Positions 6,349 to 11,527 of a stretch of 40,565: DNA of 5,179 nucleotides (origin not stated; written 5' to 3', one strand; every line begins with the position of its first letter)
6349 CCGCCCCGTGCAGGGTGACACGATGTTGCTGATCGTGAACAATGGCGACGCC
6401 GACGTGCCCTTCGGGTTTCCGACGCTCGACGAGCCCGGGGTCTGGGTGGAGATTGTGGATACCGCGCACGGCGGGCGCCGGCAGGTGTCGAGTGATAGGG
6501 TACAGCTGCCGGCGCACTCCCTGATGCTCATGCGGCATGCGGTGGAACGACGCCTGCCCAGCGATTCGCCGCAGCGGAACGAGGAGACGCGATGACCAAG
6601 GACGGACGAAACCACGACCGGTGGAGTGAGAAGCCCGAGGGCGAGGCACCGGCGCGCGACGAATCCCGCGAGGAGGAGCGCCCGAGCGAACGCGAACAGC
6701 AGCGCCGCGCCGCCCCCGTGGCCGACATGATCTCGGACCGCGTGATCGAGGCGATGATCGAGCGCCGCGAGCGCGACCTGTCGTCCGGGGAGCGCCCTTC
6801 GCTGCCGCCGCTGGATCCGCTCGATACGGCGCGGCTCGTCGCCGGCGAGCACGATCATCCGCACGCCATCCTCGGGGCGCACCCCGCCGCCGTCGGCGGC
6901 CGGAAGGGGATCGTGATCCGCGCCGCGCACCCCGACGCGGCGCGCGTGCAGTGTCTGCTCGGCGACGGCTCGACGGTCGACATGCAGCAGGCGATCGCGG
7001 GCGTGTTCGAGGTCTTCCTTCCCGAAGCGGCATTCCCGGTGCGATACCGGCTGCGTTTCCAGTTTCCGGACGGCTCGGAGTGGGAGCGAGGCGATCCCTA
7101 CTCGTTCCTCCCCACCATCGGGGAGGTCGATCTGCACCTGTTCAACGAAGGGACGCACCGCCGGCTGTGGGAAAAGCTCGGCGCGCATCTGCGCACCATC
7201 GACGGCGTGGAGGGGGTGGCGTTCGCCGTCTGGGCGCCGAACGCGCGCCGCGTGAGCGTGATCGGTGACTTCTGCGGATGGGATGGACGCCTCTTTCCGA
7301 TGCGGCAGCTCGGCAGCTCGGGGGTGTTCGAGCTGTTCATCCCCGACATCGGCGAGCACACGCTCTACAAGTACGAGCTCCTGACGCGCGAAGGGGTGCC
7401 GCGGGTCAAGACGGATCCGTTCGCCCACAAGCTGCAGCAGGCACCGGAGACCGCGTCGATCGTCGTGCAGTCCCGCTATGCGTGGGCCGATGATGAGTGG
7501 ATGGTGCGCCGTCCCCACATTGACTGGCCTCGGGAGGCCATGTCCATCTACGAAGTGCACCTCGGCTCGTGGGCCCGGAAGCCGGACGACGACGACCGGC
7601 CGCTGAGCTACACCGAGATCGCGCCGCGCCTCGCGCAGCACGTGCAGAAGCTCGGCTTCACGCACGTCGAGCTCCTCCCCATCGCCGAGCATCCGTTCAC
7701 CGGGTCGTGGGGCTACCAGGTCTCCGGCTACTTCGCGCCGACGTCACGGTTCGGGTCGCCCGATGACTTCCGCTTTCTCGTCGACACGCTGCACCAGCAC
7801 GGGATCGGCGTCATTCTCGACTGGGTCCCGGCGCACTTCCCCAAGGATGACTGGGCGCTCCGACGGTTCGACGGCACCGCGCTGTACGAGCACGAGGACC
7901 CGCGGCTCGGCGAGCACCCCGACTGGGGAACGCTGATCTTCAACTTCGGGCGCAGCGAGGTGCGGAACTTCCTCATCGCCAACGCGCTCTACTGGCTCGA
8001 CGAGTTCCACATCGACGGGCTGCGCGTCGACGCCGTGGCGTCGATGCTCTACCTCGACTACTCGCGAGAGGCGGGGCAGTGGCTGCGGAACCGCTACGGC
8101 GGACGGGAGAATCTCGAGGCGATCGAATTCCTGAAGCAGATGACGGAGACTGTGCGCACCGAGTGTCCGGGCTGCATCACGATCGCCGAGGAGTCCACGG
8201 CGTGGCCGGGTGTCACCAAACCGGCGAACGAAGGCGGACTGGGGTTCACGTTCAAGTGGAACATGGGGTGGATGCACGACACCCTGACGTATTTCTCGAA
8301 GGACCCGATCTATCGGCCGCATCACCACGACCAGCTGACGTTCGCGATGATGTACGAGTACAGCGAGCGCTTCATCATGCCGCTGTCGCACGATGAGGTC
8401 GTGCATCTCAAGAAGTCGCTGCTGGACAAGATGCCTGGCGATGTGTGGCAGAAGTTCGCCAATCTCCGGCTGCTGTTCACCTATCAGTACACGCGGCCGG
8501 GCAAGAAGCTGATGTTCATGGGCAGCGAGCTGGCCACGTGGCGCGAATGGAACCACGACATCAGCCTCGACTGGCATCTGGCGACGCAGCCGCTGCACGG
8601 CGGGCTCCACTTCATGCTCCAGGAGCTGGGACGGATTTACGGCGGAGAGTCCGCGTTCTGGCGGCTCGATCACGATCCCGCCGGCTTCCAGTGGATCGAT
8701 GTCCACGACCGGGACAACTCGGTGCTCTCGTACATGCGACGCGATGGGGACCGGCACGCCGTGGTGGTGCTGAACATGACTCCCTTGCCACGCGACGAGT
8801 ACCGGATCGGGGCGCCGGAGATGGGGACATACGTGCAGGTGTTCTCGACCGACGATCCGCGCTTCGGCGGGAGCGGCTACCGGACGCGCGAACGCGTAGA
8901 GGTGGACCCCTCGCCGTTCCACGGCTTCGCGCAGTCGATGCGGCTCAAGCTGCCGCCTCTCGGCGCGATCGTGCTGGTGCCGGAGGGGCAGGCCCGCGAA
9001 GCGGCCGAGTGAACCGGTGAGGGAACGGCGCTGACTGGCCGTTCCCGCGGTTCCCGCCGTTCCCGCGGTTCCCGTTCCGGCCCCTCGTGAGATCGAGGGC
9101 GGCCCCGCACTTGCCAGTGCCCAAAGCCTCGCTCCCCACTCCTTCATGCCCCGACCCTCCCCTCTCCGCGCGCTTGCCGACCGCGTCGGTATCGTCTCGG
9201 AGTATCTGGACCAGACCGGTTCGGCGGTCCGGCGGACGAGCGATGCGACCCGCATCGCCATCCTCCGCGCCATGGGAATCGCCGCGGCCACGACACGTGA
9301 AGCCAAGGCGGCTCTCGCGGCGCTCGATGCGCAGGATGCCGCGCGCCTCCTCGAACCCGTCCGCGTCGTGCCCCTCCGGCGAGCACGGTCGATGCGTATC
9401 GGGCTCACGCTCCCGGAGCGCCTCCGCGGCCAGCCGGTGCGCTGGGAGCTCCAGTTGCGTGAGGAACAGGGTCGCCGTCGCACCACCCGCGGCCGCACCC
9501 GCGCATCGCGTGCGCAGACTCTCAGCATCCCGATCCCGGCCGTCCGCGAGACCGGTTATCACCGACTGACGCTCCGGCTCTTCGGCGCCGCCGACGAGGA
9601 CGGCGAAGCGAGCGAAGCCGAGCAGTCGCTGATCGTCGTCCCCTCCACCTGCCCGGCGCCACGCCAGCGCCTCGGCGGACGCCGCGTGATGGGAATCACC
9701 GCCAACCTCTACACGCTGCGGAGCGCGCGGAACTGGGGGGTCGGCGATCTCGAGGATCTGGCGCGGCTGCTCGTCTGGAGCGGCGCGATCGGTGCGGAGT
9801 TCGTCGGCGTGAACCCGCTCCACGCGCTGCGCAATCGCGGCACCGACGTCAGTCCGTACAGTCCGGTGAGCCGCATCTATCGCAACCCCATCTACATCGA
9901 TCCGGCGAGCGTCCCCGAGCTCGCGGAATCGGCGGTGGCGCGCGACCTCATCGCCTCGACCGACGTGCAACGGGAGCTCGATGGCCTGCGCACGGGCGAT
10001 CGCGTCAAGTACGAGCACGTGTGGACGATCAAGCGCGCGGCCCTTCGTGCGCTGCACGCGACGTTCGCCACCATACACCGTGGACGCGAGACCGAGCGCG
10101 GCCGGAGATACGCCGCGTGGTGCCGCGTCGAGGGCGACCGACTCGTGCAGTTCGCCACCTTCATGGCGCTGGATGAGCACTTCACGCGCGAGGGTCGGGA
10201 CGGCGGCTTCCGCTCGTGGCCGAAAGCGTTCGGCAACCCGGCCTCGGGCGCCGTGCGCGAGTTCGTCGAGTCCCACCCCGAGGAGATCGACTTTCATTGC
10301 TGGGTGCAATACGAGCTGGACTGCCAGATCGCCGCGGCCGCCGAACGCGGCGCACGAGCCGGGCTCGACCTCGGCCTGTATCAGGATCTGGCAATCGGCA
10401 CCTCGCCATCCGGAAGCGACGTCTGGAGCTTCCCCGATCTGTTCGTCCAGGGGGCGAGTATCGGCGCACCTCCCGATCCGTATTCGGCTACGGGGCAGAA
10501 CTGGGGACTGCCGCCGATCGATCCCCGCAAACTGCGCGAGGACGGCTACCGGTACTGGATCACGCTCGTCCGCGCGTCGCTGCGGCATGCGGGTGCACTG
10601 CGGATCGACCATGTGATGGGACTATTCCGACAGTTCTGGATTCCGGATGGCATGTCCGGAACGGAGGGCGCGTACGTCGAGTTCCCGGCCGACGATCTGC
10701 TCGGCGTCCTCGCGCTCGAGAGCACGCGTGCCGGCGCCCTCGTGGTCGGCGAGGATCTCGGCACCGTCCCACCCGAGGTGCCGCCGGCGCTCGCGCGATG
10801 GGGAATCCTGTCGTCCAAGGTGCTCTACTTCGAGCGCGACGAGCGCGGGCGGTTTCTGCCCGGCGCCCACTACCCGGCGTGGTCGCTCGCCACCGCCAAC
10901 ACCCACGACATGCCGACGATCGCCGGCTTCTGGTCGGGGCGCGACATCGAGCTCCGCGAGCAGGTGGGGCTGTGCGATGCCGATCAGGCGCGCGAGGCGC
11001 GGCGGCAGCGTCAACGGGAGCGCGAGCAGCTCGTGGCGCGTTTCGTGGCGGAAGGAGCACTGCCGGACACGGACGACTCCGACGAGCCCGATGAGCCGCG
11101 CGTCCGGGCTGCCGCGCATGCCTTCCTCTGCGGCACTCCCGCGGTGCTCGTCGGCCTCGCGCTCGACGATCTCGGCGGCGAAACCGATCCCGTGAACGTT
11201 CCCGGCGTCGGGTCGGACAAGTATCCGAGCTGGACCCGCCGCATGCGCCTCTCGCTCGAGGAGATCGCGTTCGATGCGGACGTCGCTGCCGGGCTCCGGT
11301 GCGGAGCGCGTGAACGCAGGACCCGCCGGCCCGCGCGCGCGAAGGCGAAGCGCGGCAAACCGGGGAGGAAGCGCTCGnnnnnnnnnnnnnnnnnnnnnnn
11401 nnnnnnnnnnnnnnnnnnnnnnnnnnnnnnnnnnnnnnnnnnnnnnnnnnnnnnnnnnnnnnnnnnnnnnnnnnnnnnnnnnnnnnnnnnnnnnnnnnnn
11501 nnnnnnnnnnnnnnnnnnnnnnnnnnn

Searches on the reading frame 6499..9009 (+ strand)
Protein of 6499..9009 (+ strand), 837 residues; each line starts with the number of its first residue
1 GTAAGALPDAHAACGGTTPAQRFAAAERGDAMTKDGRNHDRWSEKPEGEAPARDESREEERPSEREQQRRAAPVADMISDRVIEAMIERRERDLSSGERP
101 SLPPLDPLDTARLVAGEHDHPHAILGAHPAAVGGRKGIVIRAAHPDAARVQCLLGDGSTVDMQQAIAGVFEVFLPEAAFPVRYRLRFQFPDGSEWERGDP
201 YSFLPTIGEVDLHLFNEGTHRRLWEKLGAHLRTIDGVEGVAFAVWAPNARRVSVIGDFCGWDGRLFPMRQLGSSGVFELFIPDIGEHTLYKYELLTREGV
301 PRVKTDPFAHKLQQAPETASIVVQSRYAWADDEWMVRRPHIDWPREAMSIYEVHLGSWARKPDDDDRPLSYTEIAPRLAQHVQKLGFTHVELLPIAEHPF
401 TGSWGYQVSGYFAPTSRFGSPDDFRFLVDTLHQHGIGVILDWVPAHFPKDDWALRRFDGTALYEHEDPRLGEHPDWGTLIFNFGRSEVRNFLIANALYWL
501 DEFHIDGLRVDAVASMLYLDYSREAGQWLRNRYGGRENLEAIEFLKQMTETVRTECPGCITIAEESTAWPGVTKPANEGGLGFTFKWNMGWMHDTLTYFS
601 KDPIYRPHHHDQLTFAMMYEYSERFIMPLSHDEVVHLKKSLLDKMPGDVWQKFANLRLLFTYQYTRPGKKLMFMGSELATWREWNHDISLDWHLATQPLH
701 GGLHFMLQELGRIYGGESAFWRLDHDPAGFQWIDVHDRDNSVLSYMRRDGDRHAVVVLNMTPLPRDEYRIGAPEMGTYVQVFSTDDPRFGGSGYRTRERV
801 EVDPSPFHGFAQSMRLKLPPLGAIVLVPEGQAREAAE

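Call 19: search_protein_families(library=pfam, proteins=[window:6499-9009:+], max_evalue=0.00001)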
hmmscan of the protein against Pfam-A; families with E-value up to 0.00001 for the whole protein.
window:6499-9009:+ (837 aa): 4 families
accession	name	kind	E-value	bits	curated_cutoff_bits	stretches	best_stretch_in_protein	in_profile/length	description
PF02922.24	CBM_48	-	2.5e-27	95.5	22.4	1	226-309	1-83/83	Carbohydrate-binding module 48 (Isoamylase N-terminal domain)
PF22019.2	GlgB_N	-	1.8e-25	89.3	27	1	109-201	4-94/94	alpha-1,4-glucan branching enzyme GlgB, N-terminal domain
PF02806.24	Alpha-amylase_C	-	3.8e-22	78.9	21.2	1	732-828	1-94/95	Alpha amylase, C-terminal all-beta domain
PF00128.31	Alpha-amylase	-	1.1e-16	61.6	22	2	380-448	26-93/446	Alpha amylase, catalytic domain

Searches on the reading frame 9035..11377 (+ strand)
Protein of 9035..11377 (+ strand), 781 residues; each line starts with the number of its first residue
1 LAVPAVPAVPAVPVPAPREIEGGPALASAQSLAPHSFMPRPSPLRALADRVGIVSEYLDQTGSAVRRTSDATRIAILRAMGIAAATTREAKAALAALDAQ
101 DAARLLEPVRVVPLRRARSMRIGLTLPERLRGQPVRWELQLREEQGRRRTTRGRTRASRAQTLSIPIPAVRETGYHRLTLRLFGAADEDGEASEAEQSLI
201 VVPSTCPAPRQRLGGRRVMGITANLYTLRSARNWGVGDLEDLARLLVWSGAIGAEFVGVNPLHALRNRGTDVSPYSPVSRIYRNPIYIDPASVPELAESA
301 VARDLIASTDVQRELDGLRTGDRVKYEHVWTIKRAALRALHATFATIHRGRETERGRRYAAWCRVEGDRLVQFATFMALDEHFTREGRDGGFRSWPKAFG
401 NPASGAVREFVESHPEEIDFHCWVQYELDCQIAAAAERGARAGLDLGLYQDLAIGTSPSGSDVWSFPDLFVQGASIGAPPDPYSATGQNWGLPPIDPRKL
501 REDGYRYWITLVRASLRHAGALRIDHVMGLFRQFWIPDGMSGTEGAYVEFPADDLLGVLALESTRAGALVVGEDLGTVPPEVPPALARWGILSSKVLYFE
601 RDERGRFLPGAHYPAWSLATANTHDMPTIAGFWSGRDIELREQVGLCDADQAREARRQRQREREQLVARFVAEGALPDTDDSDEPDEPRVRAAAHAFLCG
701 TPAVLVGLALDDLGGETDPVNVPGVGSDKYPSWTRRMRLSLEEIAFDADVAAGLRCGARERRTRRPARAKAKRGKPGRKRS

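Call 19: search_protein_families(library=pfam, proteins=[window:9035-11377:+], max_evalue=0.00001)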
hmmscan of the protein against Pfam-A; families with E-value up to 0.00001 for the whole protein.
window:9035-11377:+ (781 aa): 2 families
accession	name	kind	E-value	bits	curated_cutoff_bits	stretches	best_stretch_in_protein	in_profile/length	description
PF02446.23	Glyco_hydro_77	-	8.7e-113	378.1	25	1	224-738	2-460/465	4-alpha-glucanotransferase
PF21226.3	MalQ_N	-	1.2e-07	32.4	24.1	1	111-203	4-91/91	MalQ N-terminal beta sandwich domain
